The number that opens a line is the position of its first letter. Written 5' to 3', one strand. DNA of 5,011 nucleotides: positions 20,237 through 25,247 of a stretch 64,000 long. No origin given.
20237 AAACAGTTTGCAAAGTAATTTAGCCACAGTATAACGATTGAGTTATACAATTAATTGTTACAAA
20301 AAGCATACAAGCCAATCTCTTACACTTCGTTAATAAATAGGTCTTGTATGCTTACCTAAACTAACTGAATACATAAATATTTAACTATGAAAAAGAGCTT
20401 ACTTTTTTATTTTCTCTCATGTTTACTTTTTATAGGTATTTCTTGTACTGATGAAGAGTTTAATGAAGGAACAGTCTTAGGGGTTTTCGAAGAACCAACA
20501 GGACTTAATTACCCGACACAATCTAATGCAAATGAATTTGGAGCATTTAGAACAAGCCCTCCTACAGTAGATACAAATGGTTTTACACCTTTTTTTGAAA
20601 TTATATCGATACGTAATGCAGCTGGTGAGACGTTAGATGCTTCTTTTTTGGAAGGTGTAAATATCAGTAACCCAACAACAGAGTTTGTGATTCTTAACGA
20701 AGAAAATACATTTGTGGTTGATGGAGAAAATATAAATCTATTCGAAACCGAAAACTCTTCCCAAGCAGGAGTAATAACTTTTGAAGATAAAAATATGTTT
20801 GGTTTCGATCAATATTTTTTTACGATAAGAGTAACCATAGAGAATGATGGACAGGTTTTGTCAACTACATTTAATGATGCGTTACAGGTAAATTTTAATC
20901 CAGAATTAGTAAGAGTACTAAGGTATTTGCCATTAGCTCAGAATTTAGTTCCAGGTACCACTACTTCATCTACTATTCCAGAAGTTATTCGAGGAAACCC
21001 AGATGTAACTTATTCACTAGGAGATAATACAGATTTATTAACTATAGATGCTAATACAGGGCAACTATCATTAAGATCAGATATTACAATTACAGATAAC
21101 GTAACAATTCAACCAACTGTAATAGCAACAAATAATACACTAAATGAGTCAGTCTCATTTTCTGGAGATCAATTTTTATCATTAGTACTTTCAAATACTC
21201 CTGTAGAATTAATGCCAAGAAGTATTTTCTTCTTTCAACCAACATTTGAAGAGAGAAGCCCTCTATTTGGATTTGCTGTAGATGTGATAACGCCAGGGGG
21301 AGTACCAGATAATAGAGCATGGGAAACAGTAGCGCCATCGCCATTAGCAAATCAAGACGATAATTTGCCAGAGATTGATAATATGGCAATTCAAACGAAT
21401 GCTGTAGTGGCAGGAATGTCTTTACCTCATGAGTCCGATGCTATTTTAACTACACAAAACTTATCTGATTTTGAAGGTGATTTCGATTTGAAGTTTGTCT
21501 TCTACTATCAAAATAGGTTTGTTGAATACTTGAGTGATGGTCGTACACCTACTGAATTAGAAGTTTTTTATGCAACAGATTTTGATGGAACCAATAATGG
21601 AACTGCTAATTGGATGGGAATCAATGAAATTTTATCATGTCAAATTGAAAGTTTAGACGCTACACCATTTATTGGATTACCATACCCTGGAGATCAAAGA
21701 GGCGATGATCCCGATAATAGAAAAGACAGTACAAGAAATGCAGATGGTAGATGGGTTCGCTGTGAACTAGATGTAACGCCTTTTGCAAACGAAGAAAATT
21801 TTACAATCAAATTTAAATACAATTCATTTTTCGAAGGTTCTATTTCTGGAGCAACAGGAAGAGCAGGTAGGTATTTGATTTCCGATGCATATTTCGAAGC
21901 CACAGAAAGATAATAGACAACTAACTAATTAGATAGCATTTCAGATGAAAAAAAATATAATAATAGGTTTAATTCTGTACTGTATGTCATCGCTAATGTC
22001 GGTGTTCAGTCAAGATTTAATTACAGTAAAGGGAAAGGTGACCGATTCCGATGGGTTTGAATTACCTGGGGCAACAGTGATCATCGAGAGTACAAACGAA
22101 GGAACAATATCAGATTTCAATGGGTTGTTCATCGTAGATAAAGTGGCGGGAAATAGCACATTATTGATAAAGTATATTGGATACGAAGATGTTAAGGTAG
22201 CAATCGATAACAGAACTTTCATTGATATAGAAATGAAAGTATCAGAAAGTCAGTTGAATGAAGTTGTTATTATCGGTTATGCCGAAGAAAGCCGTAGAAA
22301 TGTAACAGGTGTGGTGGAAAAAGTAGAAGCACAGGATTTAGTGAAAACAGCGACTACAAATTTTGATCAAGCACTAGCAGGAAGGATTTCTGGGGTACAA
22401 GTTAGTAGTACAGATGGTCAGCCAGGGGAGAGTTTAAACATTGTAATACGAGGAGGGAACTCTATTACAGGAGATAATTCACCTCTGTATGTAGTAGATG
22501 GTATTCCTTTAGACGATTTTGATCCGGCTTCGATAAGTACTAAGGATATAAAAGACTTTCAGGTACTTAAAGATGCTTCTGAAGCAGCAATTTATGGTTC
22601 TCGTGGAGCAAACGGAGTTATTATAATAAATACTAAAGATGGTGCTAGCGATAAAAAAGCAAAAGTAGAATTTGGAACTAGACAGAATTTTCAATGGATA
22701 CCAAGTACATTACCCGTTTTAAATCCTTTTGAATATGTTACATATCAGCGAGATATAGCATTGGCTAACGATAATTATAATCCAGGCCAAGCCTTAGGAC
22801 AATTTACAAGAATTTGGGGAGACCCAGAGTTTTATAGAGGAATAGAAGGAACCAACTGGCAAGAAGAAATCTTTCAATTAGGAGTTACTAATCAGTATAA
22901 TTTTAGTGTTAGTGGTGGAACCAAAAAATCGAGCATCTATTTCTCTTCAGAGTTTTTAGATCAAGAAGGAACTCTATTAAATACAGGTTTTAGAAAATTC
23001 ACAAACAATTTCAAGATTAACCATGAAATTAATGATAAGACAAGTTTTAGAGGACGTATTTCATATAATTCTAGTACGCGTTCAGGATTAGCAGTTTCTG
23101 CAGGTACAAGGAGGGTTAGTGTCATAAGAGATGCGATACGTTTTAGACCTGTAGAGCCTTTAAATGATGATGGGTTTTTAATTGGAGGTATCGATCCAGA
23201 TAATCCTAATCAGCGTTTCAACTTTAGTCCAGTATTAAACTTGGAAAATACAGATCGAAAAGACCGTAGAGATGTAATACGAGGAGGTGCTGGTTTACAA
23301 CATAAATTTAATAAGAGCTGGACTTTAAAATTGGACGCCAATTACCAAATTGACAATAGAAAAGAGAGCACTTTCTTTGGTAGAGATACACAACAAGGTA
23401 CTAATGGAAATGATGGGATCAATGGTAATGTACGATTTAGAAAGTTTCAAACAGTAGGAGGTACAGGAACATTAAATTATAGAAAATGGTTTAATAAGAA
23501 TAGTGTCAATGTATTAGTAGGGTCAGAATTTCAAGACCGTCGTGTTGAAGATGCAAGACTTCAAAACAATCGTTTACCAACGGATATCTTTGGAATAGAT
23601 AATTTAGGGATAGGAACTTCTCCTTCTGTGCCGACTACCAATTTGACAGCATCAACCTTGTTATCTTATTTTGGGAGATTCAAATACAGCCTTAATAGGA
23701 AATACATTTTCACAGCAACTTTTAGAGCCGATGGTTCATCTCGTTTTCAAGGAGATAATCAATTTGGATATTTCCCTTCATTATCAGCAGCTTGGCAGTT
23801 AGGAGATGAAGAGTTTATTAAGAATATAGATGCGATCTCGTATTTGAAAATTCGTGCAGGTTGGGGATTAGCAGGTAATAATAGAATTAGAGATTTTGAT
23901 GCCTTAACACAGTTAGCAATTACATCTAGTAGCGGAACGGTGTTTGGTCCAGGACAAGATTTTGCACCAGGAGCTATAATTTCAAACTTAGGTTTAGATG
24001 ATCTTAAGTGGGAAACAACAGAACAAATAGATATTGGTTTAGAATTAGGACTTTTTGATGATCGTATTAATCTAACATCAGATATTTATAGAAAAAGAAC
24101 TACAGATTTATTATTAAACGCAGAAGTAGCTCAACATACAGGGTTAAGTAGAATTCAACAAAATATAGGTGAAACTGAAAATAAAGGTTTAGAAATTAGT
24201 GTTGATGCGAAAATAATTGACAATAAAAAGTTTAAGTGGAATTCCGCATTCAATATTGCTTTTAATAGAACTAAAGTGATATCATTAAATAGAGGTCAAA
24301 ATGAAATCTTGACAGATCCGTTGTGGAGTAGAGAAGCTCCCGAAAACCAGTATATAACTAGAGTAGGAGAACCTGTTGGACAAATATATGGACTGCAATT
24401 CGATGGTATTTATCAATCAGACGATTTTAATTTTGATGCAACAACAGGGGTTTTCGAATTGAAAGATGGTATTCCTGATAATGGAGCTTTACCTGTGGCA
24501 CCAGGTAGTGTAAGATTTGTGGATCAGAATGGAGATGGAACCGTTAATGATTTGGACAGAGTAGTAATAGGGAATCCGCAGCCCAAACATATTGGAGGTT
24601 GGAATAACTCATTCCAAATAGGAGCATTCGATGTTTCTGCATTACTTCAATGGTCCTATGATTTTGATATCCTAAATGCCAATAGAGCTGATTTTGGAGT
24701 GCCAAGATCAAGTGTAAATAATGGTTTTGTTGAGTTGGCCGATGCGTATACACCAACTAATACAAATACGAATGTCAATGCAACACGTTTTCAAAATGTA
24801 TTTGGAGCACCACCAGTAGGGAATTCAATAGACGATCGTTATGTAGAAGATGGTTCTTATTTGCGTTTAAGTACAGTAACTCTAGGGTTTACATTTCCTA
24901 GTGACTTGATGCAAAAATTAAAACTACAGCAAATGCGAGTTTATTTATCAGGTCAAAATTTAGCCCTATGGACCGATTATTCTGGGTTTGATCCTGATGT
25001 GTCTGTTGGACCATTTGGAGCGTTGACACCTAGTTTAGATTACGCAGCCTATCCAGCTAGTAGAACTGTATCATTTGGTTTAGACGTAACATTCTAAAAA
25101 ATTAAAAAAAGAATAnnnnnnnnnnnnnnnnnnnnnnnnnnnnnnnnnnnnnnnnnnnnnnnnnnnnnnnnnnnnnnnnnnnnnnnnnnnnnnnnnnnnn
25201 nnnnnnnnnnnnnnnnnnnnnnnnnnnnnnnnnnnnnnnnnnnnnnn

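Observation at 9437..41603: Marine PUL with a gene set pointing to chondroitin/dermatan-sulfate-like proteoglycans, using TRAP uptake and several unassigned proteins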

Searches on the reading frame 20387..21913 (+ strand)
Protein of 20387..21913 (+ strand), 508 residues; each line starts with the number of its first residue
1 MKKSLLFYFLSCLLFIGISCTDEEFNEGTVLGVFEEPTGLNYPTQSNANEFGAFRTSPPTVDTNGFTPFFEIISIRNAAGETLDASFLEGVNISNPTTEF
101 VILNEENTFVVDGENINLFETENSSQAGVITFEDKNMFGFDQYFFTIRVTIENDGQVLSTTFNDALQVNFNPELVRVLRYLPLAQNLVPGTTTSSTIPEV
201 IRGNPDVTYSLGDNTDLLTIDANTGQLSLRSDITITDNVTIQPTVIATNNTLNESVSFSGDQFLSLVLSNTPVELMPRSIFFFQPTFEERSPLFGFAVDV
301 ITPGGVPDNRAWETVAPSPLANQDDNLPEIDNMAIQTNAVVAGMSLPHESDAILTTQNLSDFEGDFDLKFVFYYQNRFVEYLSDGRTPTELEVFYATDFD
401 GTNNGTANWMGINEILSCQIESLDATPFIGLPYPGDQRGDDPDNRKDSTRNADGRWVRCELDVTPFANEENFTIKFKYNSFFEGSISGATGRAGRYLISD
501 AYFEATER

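Call 3: search_protein_families(library=pfam, proteins=[window:20387-21913:+], max_evalue=0.01)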
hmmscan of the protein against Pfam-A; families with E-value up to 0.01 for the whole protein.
window:20387-21913:+ (508 aa): 0 families

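Call 17: search_protein_families(library=ncbifam, proteins=[window:20387-21913:+], max_evalue=0.01)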
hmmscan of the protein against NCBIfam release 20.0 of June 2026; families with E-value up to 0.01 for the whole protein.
window:20387-21913:+ (508 aa): 0 families

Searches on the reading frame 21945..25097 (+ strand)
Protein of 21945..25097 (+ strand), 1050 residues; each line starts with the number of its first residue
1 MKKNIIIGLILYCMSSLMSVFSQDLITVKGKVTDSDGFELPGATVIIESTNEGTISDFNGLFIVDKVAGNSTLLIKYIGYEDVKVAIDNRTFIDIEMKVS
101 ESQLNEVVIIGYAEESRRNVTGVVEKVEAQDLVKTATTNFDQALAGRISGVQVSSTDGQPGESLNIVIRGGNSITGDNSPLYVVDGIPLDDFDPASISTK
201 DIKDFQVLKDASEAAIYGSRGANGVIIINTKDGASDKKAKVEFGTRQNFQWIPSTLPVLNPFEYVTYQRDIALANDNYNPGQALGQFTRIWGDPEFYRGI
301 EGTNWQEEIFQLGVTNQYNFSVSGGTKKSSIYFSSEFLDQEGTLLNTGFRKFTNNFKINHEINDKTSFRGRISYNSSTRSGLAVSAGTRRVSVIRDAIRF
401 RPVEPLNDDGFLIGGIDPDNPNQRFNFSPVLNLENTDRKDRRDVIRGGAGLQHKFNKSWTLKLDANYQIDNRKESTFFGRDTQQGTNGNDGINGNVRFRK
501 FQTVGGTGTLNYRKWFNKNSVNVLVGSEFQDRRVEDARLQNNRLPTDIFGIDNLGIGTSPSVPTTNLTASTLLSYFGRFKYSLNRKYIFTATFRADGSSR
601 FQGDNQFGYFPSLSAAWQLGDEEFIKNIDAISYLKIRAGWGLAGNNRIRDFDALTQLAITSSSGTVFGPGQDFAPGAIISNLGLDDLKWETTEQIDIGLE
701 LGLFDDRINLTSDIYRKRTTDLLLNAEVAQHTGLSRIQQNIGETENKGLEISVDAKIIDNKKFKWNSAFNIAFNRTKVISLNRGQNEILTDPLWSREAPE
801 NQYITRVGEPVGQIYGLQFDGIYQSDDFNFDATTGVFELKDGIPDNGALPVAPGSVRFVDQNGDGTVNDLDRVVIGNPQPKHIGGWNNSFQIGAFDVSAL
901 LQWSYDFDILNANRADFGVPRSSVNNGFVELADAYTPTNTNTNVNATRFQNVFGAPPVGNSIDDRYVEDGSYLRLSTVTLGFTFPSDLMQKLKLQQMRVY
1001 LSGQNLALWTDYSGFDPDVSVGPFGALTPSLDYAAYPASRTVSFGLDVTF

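Call 3: search_protein_families(library=pfam, proteins=[window:21945-25097:+], max_evalue=0.01)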
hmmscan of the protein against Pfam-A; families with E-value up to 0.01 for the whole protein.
window:21945-25097:+ (1050 aa): 3 families
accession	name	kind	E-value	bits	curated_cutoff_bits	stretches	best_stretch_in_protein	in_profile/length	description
PF07715.20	Plug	-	4e-17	63.1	23.9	1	117-225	2-107/107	TonB-dependent Receptor Plug Domain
PF13715.12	CarbopepD_reg_2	-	8.3e-16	58.2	32.2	1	28-109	1-88/88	CarboxypepD_reg-like domain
PF13620.12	CarboxypepD_reg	-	5.5e-08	33.5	32.3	1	27-85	1-64/82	Carboxypeptidase regulatory-like domain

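Call 67: search_protein_families(library=ncbifam, proteins=[window:21945-25097:+], max_evalue=0.00001)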
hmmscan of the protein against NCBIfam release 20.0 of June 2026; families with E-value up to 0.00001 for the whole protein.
window:21945-25097:+ (1050 aa): 2 families
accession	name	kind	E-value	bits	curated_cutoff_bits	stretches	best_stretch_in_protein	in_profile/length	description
TIGR04056.1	OMP_RagA_SusC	subfamily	2.9e-253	843.5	368.25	1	26-1050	1-981/981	SusC/RagA family TonB-linked outer membrane protein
TIGR04057.1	SusC_RagA_signa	signature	2e-16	59.5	46.2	1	201-231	1-31/31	SusC/RagA subfamily TonB-dependent outer membrane receptor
